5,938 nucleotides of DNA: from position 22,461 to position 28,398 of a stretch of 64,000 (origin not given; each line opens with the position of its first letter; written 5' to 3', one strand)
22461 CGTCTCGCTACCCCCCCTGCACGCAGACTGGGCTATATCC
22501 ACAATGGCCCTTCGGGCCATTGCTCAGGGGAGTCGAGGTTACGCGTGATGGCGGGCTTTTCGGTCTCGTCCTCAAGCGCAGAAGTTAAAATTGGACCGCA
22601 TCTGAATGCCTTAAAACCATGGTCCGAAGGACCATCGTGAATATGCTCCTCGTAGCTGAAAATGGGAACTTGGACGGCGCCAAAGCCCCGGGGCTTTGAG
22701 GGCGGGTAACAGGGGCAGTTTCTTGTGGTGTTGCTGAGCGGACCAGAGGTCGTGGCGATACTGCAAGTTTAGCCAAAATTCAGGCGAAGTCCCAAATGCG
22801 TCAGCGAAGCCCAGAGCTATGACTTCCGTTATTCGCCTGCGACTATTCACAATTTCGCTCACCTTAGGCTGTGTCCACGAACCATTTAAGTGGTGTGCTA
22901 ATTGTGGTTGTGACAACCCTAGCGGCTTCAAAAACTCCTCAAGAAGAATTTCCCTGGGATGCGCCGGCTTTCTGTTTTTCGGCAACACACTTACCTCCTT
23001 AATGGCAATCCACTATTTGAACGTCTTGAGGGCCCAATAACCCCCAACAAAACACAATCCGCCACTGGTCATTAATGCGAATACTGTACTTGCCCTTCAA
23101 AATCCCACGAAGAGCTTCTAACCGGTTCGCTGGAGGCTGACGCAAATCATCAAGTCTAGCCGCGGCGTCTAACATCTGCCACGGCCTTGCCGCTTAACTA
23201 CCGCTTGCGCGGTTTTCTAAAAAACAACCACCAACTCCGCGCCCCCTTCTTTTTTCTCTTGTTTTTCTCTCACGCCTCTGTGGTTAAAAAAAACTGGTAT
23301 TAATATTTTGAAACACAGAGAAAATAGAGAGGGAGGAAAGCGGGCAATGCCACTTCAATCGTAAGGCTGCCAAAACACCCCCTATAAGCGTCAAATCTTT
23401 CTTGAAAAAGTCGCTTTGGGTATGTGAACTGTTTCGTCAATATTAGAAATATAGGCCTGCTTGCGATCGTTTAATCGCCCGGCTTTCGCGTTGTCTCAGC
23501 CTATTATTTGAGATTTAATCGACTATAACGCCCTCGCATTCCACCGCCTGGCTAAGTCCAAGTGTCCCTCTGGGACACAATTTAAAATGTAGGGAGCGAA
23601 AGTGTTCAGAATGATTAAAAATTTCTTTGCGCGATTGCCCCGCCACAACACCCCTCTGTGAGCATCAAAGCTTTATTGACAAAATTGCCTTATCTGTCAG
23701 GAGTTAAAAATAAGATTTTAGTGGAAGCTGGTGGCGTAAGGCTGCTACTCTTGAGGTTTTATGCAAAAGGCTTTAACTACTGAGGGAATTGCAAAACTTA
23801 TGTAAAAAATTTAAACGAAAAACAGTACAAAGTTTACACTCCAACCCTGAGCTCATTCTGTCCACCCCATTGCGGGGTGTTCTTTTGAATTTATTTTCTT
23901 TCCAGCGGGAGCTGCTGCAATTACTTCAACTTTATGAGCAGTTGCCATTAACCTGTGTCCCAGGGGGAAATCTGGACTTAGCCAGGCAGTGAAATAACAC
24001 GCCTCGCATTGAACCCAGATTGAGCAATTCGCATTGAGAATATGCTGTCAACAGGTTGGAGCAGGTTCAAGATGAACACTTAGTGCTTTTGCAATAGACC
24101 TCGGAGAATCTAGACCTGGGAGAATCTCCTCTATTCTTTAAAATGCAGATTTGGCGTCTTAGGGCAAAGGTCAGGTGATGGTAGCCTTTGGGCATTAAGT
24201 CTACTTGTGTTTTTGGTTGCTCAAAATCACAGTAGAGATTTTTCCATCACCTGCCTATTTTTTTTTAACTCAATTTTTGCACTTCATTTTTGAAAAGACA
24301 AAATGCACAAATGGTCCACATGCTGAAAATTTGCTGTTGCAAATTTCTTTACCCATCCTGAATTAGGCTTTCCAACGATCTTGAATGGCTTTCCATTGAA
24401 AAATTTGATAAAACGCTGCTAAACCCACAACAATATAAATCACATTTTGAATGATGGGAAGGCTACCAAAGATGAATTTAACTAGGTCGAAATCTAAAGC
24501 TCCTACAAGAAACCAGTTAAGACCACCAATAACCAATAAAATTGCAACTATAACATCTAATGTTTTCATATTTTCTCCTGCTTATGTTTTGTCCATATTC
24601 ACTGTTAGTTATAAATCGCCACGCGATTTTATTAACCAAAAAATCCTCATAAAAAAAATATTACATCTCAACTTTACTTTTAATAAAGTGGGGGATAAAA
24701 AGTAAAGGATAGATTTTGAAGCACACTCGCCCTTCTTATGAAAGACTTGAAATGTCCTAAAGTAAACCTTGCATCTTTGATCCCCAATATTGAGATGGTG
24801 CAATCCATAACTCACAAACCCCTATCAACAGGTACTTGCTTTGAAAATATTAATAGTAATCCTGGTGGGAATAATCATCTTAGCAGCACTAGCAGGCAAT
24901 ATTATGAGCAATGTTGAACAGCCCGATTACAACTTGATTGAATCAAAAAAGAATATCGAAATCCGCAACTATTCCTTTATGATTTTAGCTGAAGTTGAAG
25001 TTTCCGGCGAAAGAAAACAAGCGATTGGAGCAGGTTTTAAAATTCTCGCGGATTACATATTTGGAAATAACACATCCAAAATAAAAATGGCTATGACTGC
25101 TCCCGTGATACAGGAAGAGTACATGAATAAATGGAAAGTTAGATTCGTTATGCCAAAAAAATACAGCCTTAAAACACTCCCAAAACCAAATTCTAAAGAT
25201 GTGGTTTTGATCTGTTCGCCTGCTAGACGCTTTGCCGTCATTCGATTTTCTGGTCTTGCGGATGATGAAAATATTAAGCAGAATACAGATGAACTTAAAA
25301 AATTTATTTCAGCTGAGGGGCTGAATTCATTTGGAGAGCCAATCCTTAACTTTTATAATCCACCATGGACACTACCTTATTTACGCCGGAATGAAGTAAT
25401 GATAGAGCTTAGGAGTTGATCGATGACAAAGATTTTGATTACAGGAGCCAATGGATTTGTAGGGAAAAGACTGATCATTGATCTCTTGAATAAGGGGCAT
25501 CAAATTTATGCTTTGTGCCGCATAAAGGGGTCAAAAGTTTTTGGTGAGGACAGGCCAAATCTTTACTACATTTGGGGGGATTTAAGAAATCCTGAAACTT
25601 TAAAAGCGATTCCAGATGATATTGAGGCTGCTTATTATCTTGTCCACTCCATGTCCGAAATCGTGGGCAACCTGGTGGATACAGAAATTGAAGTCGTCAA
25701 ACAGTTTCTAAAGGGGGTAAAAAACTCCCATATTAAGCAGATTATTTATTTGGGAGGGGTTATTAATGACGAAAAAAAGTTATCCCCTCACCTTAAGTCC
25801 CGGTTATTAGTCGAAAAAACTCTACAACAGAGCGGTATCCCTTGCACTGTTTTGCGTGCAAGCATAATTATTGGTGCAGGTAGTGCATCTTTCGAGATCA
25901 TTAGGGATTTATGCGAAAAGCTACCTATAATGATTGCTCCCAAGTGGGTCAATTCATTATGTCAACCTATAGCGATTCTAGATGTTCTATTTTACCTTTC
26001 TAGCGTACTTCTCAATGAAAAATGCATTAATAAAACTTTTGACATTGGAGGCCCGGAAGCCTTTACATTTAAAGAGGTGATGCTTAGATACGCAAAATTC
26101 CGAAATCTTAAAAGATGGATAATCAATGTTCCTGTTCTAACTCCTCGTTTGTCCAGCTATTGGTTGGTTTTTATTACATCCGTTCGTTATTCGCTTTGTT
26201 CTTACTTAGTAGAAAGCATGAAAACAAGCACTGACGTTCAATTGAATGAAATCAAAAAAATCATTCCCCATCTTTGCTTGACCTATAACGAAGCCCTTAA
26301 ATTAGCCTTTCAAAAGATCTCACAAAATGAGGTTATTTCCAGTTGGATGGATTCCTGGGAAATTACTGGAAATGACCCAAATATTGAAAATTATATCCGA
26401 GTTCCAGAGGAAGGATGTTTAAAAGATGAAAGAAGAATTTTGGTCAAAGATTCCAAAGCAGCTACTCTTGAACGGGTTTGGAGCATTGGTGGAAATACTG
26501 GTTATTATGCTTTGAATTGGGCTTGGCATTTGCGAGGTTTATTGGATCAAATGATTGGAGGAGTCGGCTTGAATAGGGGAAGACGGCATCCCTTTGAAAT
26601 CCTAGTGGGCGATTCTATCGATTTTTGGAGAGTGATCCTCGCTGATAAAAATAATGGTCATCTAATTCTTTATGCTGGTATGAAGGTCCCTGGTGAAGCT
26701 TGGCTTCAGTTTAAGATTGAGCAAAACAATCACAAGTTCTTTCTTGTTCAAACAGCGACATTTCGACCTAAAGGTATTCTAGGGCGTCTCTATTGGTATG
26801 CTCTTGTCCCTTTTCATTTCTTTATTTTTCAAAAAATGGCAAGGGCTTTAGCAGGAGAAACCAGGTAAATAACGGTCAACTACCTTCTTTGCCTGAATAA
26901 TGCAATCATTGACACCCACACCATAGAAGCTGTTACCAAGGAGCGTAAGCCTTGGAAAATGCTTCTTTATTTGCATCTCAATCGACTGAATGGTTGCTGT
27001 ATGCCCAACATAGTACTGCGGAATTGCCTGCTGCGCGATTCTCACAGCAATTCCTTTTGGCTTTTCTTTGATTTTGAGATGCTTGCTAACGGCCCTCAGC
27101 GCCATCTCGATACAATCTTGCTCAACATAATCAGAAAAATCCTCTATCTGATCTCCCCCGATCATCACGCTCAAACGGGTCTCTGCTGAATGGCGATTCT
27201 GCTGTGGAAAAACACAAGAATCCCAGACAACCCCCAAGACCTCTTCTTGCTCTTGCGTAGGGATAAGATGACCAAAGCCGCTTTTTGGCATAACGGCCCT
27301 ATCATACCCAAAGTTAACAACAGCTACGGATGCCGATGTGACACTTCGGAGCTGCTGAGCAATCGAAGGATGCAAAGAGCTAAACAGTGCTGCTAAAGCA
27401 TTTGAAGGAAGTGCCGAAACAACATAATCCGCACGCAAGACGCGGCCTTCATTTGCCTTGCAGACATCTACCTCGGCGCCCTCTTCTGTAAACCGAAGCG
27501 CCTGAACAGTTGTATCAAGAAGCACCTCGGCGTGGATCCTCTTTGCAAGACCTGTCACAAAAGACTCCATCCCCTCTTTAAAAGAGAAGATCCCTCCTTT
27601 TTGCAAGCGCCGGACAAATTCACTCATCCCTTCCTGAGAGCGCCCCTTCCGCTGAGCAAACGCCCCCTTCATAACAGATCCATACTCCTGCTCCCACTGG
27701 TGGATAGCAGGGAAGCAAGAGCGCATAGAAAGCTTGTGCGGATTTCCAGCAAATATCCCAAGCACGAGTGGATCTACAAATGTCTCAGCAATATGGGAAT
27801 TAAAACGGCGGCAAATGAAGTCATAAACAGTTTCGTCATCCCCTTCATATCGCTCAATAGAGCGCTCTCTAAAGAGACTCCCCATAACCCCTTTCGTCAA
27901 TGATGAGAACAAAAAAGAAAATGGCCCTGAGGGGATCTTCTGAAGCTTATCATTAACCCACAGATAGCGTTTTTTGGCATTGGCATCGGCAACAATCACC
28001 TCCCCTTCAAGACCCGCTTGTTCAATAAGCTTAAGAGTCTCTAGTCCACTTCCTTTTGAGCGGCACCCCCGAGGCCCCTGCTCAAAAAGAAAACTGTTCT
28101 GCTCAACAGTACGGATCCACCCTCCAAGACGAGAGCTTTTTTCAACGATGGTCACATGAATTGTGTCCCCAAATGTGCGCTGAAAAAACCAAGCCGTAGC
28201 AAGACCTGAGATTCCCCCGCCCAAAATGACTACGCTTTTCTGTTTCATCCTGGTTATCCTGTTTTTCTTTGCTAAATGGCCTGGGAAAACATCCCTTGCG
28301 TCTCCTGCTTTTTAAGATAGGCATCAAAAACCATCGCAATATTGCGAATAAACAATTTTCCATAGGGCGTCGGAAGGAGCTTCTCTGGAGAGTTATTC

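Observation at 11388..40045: Repeat elements provide stop codons and C-terminal tails of at least six genes (RPE-like capture)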

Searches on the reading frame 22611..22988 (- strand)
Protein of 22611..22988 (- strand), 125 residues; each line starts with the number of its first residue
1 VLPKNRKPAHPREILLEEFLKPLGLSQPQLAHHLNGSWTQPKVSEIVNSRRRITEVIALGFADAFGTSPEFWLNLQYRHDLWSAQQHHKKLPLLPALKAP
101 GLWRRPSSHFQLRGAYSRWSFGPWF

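Call 10: search_protein_families(library=pfam, proteins=[window:22611-22988:-])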
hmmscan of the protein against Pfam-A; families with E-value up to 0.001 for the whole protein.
window:22611-22988:- (125 aa): 1 family
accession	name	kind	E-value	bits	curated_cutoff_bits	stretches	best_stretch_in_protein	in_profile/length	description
PF13560.12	HTH_31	-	0.00039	21.1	27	1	24-70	14-59/64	Helix-turn-helix domain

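Call 33: search_solved_structures(query=window:22611-22988:-, show_alignments=3, max_evalue=0.01)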
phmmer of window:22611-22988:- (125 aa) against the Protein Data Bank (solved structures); distinct sequences matched with E-value up to 0.01: 12.
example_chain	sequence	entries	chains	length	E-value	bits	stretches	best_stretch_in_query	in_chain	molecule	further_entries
6f8s_A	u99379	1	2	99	7.9e-14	55.2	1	1-89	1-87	XRE family transcriptional regulator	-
6f8h_A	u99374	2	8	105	1.9e-13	54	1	4-89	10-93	XRE family transcriptional regulator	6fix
2eby_A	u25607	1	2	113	2.3e-13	53.7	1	4-89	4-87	Putative HTH-type transcriptional regulator ybaQ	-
3trb_A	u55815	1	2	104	2.1e-12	50.6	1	5-86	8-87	Virulence-associated protein I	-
3cec_A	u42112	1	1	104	1.9e-11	47.5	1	7-90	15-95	Putative antidote protein of plasmid maintenance system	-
7csv_A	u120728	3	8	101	2.4e-10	43.9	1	5-86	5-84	HTH cro/C1-type domain-containing protein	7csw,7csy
6jpi_A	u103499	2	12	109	2.6e-10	43.8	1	5-86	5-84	HTH cro/C1-type domain-containing protein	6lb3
4mcx_A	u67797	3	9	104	6.9e-08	36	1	7-84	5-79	Antidote protein | Antitoxin HigA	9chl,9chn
6chv_A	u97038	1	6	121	9.8e-08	35.5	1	7-84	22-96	Antitoxin HigA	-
4mct_A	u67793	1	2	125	1e-07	35.4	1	7-84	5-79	Antidote protein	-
6cf1_A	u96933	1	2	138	1.2e-07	35.2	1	7-84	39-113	Antitoxin HigA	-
2icp_A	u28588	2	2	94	0.0015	21.9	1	10-85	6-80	antitoxin higa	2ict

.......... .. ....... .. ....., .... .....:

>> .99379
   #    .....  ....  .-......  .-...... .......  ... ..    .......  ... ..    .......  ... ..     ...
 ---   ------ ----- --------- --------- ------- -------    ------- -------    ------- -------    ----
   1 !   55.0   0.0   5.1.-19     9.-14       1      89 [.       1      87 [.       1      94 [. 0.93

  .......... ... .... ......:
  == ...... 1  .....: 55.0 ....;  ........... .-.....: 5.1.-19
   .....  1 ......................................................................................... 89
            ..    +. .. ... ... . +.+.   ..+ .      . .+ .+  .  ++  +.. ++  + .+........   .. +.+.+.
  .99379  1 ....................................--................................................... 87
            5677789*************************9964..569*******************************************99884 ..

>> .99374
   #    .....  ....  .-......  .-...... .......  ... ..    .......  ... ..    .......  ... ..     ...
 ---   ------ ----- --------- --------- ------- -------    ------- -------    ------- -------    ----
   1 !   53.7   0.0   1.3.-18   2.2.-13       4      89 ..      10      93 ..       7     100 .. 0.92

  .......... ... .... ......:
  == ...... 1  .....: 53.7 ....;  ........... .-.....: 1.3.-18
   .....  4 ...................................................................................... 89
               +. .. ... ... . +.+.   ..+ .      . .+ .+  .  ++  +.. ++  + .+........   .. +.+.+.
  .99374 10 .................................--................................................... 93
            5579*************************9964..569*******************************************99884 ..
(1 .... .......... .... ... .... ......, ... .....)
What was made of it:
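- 22611..22988 (-): higA-like antitoxin ORF (125 aa). Homology to solved HigA/XRE proteins ends at residue 89. calls 10, 33.
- HigA homology ends at residue 89: call 33.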

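Call 77: search_protein_families(library=pfam, proteins=[window:22611-22988:-], max_evalue=0.1)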
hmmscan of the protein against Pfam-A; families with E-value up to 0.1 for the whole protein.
window:22611-22988:- (125 aa): 2 families
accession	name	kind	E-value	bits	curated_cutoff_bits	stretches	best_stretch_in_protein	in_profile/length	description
PF13560.12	HTH_31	-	0.00039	21.1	27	1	24-70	14-59/64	Helix-turn-helix domain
PF01381.28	HTH_3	-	0.0011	19.4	23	1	16-72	1-55/55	Helix-turn-helix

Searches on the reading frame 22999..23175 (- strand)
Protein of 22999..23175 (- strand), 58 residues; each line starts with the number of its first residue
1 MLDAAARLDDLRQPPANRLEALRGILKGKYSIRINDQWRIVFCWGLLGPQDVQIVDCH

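Call 77: search_protein_families(library=pfam, proteins=[window:22999-23175:-], max_evalue=0.1)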
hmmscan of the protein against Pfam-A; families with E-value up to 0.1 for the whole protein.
window:22999-23175:- (58 aa): 2 families
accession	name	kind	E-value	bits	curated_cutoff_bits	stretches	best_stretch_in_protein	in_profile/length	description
PF05015.19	HigB-like_toxin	-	1.6e-13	51.3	27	1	1-45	35-79/91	RelE-like toxin of type II toxin-antitoxin system HigB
PF06769.20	YoeB_toxin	-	0.018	15.5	27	1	20-57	42-76/80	YoeB-like toxin of bacterial type II toxin-antitoxin system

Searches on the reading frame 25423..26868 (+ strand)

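Call 58: search_protein_families(library=pfam, proteins=[window:25423-26868:+], max_evalue=0.001)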
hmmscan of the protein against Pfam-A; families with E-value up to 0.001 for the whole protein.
window:25423-26868:+ (481 aa): 6 families
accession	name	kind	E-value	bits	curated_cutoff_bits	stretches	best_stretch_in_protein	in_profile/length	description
PF11066.14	DUF2867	-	9.6e-30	104.2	27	1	333-472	7-142/142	Protein of unknown function (DUF2867)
PF05368.20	NmrA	-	4.7e-08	33.4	27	1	3-148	4-152/298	NmrA-like family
PF13460.12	NAD_binding_10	-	9.1e-08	32.6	27.2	1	8-148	1-145/184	NAD(P)H-binding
PF01370.27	Epimerase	-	3.3e-07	30.4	20.9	1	4-111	1-114/240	NAD dependent epimerase/dehydratase family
PF07993.18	NAD_binding_4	-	8.3e-07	28.8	20.1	1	6-38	1-36/258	Male sterility protein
PF01073.25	3Beta_HSD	-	0.00022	20.8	22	1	5-109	1-113/280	3-beta hydroxysteroid dehydrogenase/isomerase family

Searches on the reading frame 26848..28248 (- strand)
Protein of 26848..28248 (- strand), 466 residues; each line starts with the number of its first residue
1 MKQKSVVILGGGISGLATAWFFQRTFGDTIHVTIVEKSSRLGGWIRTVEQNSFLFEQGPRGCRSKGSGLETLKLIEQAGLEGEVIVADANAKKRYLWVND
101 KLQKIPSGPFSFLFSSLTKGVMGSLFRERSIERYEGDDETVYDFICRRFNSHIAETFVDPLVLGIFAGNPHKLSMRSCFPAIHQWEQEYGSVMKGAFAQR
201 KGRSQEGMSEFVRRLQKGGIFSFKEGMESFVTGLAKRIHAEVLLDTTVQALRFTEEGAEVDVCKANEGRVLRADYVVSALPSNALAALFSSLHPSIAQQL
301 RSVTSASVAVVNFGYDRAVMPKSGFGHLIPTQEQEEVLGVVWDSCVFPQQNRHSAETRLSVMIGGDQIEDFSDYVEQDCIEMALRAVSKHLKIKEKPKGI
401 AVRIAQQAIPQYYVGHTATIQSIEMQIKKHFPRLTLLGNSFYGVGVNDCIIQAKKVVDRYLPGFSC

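Call 58: search_protein_families(library=pfam, proteins=[window:26848-28248:-], max_evalue=0.001)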
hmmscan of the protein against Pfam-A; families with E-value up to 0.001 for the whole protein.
window:26848-28248:- (466 aa): 5 families
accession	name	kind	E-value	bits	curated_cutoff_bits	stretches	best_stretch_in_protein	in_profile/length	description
PF01593.30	Amino_oxidase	-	1.3e-45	156.9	19.8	1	13-459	1-441/443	Flavin containing amine oxidoreductase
PF13450.12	NAD_binding_8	-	2.8e-11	43.9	21.9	1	8-62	1-52/68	NAD(P)-binding Rossmann-like domain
PF01266.30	DAO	-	5.6e-09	36.4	27.9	1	6-42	2-35/353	FAD dependent oxidoreductase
PF13454.12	NAD_binding_9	-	1.9e-05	25.1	21.8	0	7-50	1-45/155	FAD-NAD(P)-binding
PF07992.20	Pyr_redox_2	-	0.00019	21.4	26.1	0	2-42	141-178/291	Pyridine nucleotide-disulphide oxidoreductase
